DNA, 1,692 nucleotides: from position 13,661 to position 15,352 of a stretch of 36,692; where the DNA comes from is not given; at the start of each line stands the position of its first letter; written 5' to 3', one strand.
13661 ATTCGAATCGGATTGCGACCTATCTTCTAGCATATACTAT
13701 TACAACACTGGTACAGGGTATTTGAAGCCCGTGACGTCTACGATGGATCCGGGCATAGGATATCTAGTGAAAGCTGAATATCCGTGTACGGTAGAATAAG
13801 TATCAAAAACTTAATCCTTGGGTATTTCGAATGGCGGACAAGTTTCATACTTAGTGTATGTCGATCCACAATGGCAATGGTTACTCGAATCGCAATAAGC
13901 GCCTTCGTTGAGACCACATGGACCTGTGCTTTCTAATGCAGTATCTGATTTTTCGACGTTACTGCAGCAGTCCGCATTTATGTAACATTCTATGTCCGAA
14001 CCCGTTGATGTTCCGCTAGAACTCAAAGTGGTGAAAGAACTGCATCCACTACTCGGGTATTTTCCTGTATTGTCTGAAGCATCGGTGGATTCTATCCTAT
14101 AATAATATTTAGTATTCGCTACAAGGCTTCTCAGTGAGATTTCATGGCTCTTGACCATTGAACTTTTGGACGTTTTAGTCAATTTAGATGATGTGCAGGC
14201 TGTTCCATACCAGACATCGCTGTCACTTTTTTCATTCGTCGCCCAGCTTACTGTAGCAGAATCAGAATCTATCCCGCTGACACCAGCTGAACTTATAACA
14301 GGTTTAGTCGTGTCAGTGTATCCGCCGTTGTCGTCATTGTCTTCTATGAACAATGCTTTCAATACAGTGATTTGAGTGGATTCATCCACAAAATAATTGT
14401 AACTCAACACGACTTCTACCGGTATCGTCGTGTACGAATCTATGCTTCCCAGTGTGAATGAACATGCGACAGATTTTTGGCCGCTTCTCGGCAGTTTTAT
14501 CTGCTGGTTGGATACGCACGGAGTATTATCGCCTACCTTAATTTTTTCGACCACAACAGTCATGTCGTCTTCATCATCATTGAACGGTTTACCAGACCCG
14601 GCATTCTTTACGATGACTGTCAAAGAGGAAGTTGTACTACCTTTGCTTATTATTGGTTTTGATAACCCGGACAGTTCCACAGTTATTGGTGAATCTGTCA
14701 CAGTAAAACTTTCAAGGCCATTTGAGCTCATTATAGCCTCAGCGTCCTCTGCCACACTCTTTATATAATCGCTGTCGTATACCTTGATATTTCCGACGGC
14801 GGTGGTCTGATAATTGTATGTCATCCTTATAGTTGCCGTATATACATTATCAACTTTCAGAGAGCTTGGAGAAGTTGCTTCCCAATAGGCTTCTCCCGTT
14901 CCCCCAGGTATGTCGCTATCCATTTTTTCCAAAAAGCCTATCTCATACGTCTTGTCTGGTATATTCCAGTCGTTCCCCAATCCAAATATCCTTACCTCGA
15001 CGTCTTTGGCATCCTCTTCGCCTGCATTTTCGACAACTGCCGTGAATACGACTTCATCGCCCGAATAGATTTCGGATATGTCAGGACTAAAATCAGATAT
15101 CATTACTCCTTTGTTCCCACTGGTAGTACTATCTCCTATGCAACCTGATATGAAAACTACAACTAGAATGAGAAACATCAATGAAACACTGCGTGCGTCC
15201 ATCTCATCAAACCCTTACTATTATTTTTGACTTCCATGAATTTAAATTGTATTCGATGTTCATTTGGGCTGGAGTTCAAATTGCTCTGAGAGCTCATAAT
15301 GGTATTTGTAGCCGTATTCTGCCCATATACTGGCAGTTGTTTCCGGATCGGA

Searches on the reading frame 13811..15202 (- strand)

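Call 9: search_protein_families(library=pfam, proteins=[window:13811-15202:-], max_evalue=0.001)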
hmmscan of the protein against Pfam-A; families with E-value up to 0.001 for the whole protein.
window:13811-15202:- (463 aa): 1 family
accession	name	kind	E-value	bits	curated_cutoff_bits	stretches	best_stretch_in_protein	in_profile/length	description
PF16656.11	Pur_ac_phosph_N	-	1.4e-08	35.6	30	1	308-392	8-93/93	Purple acid Phosphatase, N-terminal domain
